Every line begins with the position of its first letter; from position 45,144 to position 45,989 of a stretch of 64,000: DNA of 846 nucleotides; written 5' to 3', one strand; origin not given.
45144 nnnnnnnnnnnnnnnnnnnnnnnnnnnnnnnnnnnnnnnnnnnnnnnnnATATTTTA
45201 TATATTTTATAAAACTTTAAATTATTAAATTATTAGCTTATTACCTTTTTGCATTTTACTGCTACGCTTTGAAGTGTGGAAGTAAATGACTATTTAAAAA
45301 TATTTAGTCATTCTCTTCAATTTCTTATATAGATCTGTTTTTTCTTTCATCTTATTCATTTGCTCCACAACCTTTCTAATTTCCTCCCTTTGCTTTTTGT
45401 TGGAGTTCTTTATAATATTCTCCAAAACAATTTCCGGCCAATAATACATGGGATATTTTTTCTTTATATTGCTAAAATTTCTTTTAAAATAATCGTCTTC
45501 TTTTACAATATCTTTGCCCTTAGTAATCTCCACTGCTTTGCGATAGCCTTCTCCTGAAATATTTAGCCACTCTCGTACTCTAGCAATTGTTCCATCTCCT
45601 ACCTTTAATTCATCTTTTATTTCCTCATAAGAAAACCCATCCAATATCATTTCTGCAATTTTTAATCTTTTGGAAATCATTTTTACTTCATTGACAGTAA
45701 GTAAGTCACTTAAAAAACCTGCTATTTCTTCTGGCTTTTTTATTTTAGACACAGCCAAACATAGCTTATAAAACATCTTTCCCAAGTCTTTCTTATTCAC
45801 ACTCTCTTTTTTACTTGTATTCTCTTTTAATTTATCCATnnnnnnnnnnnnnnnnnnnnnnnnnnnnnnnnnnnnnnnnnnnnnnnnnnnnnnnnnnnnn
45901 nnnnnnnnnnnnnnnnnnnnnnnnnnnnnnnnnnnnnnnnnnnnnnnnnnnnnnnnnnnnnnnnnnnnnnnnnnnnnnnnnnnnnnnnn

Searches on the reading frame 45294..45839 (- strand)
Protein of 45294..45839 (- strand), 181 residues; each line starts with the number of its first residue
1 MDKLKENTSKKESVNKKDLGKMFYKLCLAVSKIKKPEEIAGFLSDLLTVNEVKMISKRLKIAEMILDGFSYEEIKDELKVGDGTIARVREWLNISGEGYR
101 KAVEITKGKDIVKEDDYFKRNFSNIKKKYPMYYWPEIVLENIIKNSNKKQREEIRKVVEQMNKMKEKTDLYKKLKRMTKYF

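Call 7: search_protein_families(library=pfam, proteins=[window:45294-45839:-], max_evalue=0.01)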
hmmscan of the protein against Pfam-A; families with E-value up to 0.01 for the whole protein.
window:45294-45839:- (181 aa): 1 family
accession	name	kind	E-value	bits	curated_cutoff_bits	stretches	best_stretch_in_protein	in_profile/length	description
PF01371.25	Trp_repressor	-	9.2e-18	64.5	27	1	25-104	5-85/88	Trp repressor protein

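Call 12: find_homologous_proteins(query=window:45294-45839:-, max_evalue=0.00001)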
Query window:45294-45839:- (181 aa): 72 proteins with E <= 0.00001 among 287 candidates.
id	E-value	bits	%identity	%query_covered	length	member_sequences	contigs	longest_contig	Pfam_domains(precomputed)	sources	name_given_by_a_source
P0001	2.5e-108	378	100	100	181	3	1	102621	PF01371.26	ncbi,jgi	ncbi:MAG: YerC/YecD family TrpR-related protein [Parcubacteria group bacterium]|jgi:TrpR-related pro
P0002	1.9e-90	319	85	100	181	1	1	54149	PF01371.26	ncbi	ncbi:MAG: YerC/YecD family TrpR-related protein [Candidatus Moraniibacteriota bacterium]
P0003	1.8e-88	313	85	94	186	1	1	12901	PF01371.26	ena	-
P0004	1.2e-86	307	81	96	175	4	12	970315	PF01371.26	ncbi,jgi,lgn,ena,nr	ncbi:MAG TPA: hypothetical protein DDY52_00820 [Candidatus Moranbacteria bacterium]|nr:MAG: TrpR lik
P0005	1.1e-85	304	80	100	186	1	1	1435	PF01371.26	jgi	-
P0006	1.4e-85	304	81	97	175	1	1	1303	PF01371.26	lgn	-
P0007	9.5e-79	281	74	96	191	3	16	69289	PF01371.26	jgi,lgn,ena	jgi:TrpR-related protein YerC/YecD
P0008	4.4e-78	279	77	93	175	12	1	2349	PF01371.26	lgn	-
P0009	2.7e-65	238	77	79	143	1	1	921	PF01371.26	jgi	jgi:uncharacterized protein YerC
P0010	5.3e-62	227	67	88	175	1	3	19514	PF01371.26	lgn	-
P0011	4.1e-61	224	62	93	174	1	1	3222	PF01371.26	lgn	-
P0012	4.1e-59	217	63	92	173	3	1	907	PF01371.26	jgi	-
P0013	2.8e-58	215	60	96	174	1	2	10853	PF01371.26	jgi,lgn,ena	-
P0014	7.0e-57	210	60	92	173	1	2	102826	PF01371.26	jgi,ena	jgi:TrpR-related protein YerC/YecD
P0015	7.1e-56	207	59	92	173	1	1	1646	PF01371.26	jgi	-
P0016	3.9e-55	204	57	92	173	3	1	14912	PF01371.26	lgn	-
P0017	5.0e-55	204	55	96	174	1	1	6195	PF01371.26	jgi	jgi:TrpR-related protein YerC/YecD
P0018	1.6e-54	202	57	94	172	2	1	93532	PF01371.26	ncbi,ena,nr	ncbi:MAG: YerC/YecD family TrpR-related protein [Candidatus Moranbacteria bacterium]|nr:YerC/YecD fa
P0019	3.7e-54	201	54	96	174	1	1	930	PF01371.26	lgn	-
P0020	9.2e-54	200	58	94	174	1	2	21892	PF01371.26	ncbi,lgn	-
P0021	1.1e-52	197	60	91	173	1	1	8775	PF01371.26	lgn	-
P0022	1.8e-52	196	54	96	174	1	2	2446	PF01371.26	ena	-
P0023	2.2e-52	196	54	92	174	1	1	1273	PF01371.26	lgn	-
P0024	6.3e-52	194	52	96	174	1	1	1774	PF01371.26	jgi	jgi:TrpR-related protein YerC/YecD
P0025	1.4e-51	193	55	92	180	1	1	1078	PF01371.26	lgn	-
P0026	3.9e-51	191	54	92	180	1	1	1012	PF01371.26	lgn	-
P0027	5.0e-51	191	58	87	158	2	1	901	PF01371.26,PF13384.13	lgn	-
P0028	5.0e-51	191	53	96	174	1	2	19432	PF01371.26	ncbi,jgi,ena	ncbi:MAG: YerC/YecD family TrpR-related protein [Candidatus Paceibacterota bacterium]|jgi:TrpR-relat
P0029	1.6e-50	189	58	87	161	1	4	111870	PF01371.26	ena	-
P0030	2.6e-49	186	52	96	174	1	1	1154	PF01371.26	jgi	jgi:TrpR-related protein YerC/YecD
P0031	4.2e-49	185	54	92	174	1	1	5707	PF01371.26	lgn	-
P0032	4.4e-49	185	51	93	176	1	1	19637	PF01371.26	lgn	-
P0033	7.8e-49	184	54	92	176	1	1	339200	PF01371.26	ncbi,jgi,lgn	ncbi:MAG: Trp family transcriptional regulator [Parcubacteria group bacterium]|jgi:uncharacterized p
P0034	1.1e-48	183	55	90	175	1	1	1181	PF01371.26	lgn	-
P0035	3.7e-48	182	48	92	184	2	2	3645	PF01371.26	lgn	-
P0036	5.6e-48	181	52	94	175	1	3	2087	PF01371.26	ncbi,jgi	jgi:TrpR-related protein YerC/YecD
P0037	7.6e-48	181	52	91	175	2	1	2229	PF01371.26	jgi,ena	-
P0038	1.2e-47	180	50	93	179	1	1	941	PF01371.26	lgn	-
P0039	7.1e-47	178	51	91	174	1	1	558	PF01371.26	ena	-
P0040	7.7e-47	178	51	90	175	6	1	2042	PF01371.26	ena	-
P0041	1.0e-46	177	53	90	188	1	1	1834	PF01371.26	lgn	-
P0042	1.4e-46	177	51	91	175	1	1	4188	PF01371.26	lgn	-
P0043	1.0e-45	174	50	92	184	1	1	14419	PF01371.26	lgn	-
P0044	1.3e-45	174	50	94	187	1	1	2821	PF01371.26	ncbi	-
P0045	1.8e-45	173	51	92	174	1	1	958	PF01371.26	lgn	-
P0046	6.8e-45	171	50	90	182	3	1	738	PF01371.26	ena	-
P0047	1.2e-43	167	47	92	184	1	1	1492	PF01371.26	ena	-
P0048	5.1e-43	165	51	93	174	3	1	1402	PF01371.26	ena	-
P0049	1.2e-41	161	49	92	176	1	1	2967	PF01371.26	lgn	-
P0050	7.4e-41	158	48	91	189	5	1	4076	PF01371.26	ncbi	-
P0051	2.0e-40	157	49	92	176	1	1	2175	PF01371.26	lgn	-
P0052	3.8e-40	156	47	92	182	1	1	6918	PF01371.26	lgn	-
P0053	1.0e-39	154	51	87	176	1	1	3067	PF01371.26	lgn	-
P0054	3.1e-39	153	48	91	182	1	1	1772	PF01371.26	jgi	jgi:TrpR-related protein YerC/YecD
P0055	4.1e-37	146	44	98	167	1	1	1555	PF01371.26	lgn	-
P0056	3.4e-36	143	45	82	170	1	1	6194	PF01371.26,PF13384.13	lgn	-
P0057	4.5e-35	139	46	86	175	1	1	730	PF01371.26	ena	-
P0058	2.4e-34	137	46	87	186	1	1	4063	PF01371.26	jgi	jgi:TrpR-related protein YerC/YecD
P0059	4.1e-34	136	45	81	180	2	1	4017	PF01371.26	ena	-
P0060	5.9e-34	136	42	94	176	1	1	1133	PF01371.26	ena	-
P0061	2.3e-33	134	43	91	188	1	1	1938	PF01371.26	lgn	-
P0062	4.2e-33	133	40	94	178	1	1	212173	PF01371.26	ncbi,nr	ncbi:MAG: helix-turn-helix domain-containing protein [Candidatus Doudnabacteria bacterium]|nr:helix-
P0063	1.4e-32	131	42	91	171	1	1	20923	PF01371.26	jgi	-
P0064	1.4e-32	131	42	93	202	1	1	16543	PF01371.26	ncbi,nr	ncbi:hypothetical protein HYZ64_00455 [Candidatus Berkelbacteria bacterium]|nr:hypothetical protein 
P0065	2.2e-32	130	42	93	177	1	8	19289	PF01371.26,PF13384.13,PF13518.13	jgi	jgi:TrpR-related protein YerC/YecD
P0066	3.1e-32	130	43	75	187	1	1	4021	PF01371.26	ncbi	-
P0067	9.2e-32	128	44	92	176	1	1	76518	PF01371.26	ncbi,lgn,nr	ncbi:MAG: YerC/YecD family TrpR-related protein [bacterium]|nr:YerC/YecD family TrpR-related protein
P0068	1.1e-31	128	38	91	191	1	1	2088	PF01371.26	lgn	-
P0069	1.2e-31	128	42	93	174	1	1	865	PF01371.26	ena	-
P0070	2.7e-31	127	43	86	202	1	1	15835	PF01371.26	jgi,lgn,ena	-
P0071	1.1e-30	125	42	88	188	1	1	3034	PF01371.26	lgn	-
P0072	4.3e-30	123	39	92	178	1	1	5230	PF01371.26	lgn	-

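Call 14: find_related_loci(query=A1, collection=genome_contigs, flank=4000)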
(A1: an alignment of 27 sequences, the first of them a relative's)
Query A1 (181 aa) in genome_contigs; peptide patterns used: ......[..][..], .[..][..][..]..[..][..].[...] (x = any residue, [..] = any of these).
83 stretches matched a pattern; 63 encode a relative of the query (tblastn E <= 1e-3); 63 distinct loci.
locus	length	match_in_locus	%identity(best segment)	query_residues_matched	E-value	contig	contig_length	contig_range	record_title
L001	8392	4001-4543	91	1-181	5e-100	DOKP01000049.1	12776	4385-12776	MAG TPA_asm: Candidatus Moraniibacteriota bacterium isolate UBA9337 contig_1105, whole genome shotgun sequence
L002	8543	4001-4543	85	1-181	9e-99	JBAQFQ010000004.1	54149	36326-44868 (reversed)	MAG: Candidatus Moraniibacteriota bacterium isolate MFD12003_ilm_asm_bin19 k127_193777, whole genome shotgun sequence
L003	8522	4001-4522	81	8-181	2e-93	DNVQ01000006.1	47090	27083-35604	MAG TPA_asm: Candidatus Moraniibacteriota bacterium isolate UBA12141 contig_995, whole genome shotgun sequence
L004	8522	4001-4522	75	8-181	7e-88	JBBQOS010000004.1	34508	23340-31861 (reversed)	MAG: Candidatus Moraniibacteriota bacterium isolate Co_metawrap_171 Cmw_171_k141_27077873_length_34508_cov_15.0000, whol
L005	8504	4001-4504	76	14-181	1e-84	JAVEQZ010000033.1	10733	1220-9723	MAG: Candidatus Moraniibacteriota bacterium isolate BF_dRep_41 NODE_20043_length_10733_cov_55.489346_Biofilm4, whole gen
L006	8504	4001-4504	61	14-181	7e-64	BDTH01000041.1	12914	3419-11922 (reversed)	Bacterium BMS3Abin15 DNA, contig: NODE_36, whole genome shotgun sequence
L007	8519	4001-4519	56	7-179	3e-60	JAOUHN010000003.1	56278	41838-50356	MAG: Candidatus Moraniibacteriota bacterium isolate 4_1_May_SF_Bin64 4_1_May_SF_Bin64_scaffold_49_c2, whole genome shotg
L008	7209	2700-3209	58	11-180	4e-60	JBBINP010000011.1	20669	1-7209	MAG: Candidatus Moraniibacteriota bacterium isolate SIF170217_bin_259 NODE_1477_length_20669_cov_3.29062, whole genome s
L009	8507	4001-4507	55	14-178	5e-59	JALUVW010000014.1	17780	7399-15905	MAG: Candidatus Falkowbacteria bacterium isolate 128-326_metabat2_scaf2bin.076 128-326_scaffold_1318_c1, whole genome sh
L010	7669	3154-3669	53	9-179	2e-58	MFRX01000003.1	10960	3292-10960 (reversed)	MAG: Candidatus Moranbacteria bacterium RIFCSPHIGHO2_02_FULL_40_12b rifcsphigho2_02_scaffold_12607, whole genome shotgun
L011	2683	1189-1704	53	7-180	2e-57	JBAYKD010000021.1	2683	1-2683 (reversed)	MAG: Candidatus Paceibacterota bacterium isolate SO_2016_GW1_71 scaffold77757_OW334_2016, whole genome shotgun sequence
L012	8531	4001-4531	53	3-177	7e-55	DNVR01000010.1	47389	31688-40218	MAG TPA_asm: Candidatus Moraniibacteriota bacterium isolate UBA12142 contig_1301, whole genome shotgun sequence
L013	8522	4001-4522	53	6-177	7e-55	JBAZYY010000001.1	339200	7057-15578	MAG: Parcubacteria group bacterium isolate SO_2017_GW1_93 NODE_234_length_339200_cov_4.710741_OW334_2017, whole genome s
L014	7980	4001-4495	56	7-171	5e-55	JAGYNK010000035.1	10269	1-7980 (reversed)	MAG: Candidatus Moraniibacteriota bacterium isolate M55B143 k51_2034272_flag_0_multi_26.9746_len_10269, whole genome sho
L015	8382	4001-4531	53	2-176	3e-54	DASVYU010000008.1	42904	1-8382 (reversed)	MAG TPA_asm: Patescibacteria group bacterium isolate SMAG_U2610 k141_451671, whole genome shotgun sequence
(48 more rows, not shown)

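Call 41: find_encoding_contigs(protein=P0010, flank=1500, max_places=3)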
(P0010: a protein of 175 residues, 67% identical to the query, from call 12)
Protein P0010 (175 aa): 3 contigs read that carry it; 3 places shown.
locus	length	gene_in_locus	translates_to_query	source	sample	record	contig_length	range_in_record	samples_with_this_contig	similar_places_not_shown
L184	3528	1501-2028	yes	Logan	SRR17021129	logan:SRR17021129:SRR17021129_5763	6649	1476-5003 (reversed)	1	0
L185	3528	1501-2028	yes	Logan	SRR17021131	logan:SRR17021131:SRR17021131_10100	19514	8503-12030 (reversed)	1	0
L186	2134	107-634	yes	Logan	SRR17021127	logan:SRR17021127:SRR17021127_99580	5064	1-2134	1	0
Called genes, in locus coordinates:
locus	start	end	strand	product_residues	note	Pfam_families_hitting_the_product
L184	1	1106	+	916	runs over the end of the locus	?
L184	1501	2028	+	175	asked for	PF01371:Trp_repressor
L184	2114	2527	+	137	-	-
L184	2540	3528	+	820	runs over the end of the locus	PF00133:tRNA-synt_1, PF09334:tRNA-synt_1g (weak), PF08264:Anticodon_1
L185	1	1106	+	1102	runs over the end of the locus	PF00873:ACR_tran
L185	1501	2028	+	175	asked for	PF01371:Trp_repressor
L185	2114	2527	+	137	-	-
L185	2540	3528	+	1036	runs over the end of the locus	PF00133:tRNA-synt_1, PF09334:tRNA-synt_1g (weak), PF08264:Anticodon_1, PF19302:DUF5915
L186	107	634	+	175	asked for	PF01371:Trp_repressor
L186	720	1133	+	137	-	-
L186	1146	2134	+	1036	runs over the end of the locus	PF00133:tRNA-synt_1, PF09334:tRNA-synt_1g (weak), PF08264:Anticodon_1, PF19302:DUF5915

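Call 42: find_encoding_contigs(protein=P0007, flank=1500, max_places=3)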
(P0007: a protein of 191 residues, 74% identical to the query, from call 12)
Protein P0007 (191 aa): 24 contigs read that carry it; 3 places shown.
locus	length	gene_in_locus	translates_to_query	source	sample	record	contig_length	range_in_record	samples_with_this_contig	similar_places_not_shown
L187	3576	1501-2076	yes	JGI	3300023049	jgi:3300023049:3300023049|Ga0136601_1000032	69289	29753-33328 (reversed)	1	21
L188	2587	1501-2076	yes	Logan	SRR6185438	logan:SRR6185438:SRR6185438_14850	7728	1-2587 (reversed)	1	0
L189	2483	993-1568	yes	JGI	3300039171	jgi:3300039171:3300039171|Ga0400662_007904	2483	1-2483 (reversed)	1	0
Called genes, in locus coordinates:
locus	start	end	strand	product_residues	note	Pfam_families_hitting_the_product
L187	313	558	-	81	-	PF01541:GIY-YIG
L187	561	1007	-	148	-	PF01668:SmpB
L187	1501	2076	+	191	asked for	PF01371:Trp_repressor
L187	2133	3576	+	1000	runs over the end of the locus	PF00133:tRNA-synt_1, PF09334:tRNA-synt_1g, PF08264:Anticodon_1, PF19302:DUF5915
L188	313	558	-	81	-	PF01541:GIY-YIG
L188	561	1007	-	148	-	PF01668:SmpB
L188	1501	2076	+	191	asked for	PF01371:Trp_repressor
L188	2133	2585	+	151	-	?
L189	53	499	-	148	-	PF01668:SmpB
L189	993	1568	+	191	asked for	PF01371:Trp_repressor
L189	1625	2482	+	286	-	?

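Call 43: find_encoding_contigs(protein=P0013, flank=1500, max_places=3)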
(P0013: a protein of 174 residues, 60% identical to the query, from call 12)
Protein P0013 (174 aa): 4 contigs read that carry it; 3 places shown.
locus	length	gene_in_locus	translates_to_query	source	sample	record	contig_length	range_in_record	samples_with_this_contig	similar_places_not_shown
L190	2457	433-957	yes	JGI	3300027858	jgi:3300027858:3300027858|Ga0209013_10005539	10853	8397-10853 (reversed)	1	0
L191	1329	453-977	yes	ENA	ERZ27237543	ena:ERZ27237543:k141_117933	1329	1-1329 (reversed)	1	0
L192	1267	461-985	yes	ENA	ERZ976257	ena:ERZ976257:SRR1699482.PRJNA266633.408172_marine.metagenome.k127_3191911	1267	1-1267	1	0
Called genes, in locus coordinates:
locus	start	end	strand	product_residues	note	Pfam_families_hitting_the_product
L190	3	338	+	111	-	?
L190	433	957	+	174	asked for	PF01371:Trp_repressor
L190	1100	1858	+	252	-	PF02463:SMC_N (faint), PF13476:AAA_23 (faint), PF00005:ABC_tran, PF13304:AAA_21 (weak)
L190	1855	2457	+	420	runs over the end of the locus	PF00534:Glycos_transf_1, PF13692:Glyco_trans_1_4, PF13524:Glyco_trans_1_2 (weak)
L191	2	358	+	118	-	?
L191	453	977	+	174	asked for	PF01371:Trp_repressor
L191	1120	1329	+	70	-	?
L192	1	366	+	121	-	?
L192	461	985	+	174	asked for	PF01371:Trp_repressor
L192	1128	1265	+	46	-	?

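Call 44: find_encoding_contigs(protein=P0003, flank=1500, max_places=2)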
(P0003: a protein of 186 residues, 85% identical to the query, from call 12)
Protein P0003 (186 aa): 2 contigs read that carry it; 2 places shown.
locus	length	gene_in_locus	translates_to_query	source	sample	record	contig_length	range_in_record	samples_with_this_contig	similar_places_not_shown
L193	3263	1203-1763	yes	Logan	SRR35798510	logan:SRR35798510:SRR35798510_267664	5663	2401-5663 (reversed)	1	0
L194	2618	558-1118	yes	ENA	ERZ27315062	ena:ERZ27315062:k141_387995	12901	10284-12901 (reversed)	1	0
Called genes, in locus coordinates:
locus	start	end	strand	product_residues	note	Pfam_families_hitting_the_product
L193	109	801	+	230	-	PF00702:Hydrolase, PF08282:Hydrolase_3 (faint), PF12710:HAD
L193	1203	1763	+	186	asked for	PF01371:Trp_repressor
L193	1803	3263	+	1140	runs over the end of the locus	PF00133:tRNA-synt_1, PF09334:tRNA-synt_1g (weak), PF00293:NUDIX, PF08264:Anticodon_1, PF19302:DUF5915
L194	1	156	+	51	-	?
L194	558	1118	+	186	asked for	PF01371:Trp_repressor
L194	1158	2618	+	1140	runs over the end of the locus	PF00133:tRNA-synt_1, PF09334:tRNA-synt_1g (weak), PF00293:NUDIX, PF08264:Anticodon_1, PF19302:DUF5915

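Call 57: search_solved_structures(query=window:45294-45839:-, max_evalue=0.01, show_alignments=2)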
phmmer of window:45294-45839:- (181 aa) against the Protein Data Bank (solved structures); distinct sequences matched with E-value up to 0.01: 3.
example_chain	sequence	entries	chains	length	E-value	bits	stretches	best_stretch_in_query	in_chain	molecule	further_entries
3kor_A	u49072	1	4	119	1.3e-09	41.6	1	22-100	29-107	Possible Trp repressor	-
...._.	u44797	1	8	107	5.5e-09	39.6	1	26-110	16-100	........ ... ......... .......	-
3g1c_A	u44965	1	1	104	3.2e-08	37.1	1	24-104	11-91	The TrpR like protein from Eubacterium eligens ATCC 27750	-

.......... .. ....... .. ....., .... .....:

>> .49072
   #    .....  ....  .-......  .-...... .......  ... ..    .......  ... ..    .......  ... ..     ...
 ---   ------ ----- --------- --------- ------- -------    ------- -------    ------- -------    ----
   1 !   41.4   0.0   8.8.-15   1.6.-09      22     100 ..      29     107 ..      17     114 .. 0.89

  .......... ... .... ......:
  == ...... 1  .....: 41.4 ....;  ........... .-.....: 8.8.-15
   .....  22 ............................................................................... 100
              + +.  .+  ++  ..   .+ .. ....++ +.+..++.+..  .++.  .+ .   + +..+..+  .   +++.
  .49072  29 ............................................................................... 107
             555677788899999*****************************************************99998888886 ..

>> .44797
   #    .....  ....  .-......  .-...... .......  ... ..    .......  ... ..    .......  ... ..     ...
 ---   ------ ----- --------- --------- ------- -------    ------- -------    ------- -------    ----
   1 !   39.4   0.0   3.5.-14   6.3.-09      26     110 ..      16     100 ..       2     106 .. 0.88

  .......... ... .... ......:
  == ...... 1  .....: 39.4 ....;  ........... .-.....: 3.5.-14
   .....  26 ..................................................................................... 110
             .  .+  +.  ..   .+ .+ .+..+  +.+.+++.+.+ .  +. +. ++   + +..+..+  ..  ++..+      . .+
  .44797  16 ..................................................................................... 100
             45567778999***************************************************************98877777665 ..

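Call 58: search_protein_families(library=ncbifam, proteins=[window:45294-45839:-], max_evalue=0.001)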
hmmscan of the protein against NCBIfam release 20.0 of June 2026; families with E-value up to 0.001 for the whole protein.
window:45294-45839:- (181 aa): 2 families
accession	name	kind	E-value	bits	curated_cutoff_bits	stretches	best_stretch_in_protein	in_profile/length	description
TIGR02531.1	yecD_yerC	hypoth_equivalog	4.3e-16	59.1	42.2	1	22-102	4-84/88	YerC/YecD family TrpR-related protein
TIGR01321.1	TrpR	equivalog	1.2e-05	25.7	67.25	1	22-88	11-75/94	trp operon repressor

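Call 72: predict_structure(alignment_id=A1)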
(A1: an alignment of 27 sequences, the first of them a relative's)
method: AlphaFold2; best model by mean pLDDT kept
length: 181 residues; sequences in the alignment: 27
mean_pLDDT: 82.1   pTM: 0.53
mean pLDDT of the five models: 82.1, 79.5, 79.5, 77.9, 76.6
residues with pLDDT >= 90: 66; 70-90: 82; 50-70: 19; < 50: 14
segments of 3 or more residues with pLDDT < 50: 1-3, 7-9, 113-119
pLDDT, mean of each block of 10 residues (from residue 1): 47 79 93 89 87 91 96 96 95 91 84 48 64 78 83 89 84 85 73
secondary structure, 60 per line:
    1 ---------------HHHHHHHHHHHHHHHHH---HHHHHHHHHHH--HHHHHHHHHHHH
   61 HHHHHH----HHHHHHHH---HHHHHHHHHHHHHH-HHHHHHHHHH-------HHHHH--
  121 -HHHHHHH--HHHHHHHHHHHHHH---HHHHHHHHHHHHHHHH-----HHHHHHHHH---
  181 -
elements in order: H16-32 H36-46 H49-66 H71-78 H82-95 H97-106 H114-118 H122-128 H131-144 H148-163 H169-177

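Call 75: fold_search(model_id=the predicted structure, library=pdb)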
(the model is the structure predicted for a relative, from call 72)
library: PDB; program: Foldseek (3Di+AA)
matches with E <= 10: 111; with E <= 0.001: 5
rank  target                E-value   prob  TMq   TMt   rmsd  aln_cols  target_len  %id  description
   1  3kor_A                3.4e-04  1.00  0.47  0.82   3.5        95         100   32  Crystal structure of a putative Trp repressor from Staphylococcus aureus (released 2010-11-17)
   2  3kor_B                5.3e-04  1.00  0.45  0.77   1.6        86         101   31  Crystal structure of a putative Trp repressor from Staphylococcus aureus (released 2010-11-17)
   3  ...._G                5.6e-04  1.00  0.46  0.86   2.3        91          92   30  Crystal structure of putative TrpR protein from Ruminococcus obeum (released 2009-01-20)
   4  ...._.                6.7e-04  1.00  0.45  0.82   3.3        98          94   28  Crystal structure of putative TrpR protein from Ruminococcus obeum (released 2009-01-20)
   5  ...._B                8.9e-04  1.00  0.45  0.80   3.4        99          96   27  Crystal structure of putative TrpR protein from Ruminococcus obeum (released 2009-01-20)
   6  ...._D                1.1e-03  1.00  0.44  0.82   2.6        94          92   28  Crystal structure of putative TrpR protein from Ruminococcus obeum (released 2009-01-20)
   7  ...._E                1.1e-03  1.00  0.42  0.76   3.3        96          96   29  Crystal structure of putative TrpR protein from Ruminococcus obeum (released 2009-01-20)
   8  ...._F                1.1e-03  1.00  0.45  0.82   2.9        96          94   27  Crystal structure of putative TrpR protein from Ruminococcus obeum (released 2009-01-20)
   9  3kor_C                1.5e-03  1.00  0.45  0.78   1.4        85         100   32  Crystal structure of a putative Trp repressor from Staphylococcus aureus (released 2010-11-17)
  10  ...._C                1.7e-03  1.00  0.46  0.87   2.5        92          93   29  Crystal structure of putative TrpR protein from Ruminococcus obeum (released 2009-01-20)
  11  3g1c                  2.5e-03  1.00  0.46  0.83   2.1        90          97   29  The crystal structure of a TrpR like protein from Eubacterium eligens ATCC 27750 (released 2009-02-17)
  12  6f7g_C                5.1e-02  1.00  0.42  0.73   2.8        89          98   24  Tryptophan Repressor TrpR from E.coli with 5-Methyltryptamine (released 2018-12-19)
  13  6f7g_A                5.4e-02  1.00  0.42  0.70   2.8        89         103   24  Tryptophan Repressor TrpR from E.coli with 5-Methyltryptamine (released 2018-12-19)
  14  6f9k                  6.8e-02  1.00  0.44  0.72   2.5        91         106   23  Tryptophan Repressor TrpR from E.coli with 5-methyl-L-tryptophan as ligand (released 2019-01-30)
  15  6ejz_D                6.8e-02  1.00  0.42  0.71   2.8        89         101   24  Tryptophan Repressor TrpR from E.coli variant S88Y with Indole-3-acetic acid as ligand (released 2019-02-06)
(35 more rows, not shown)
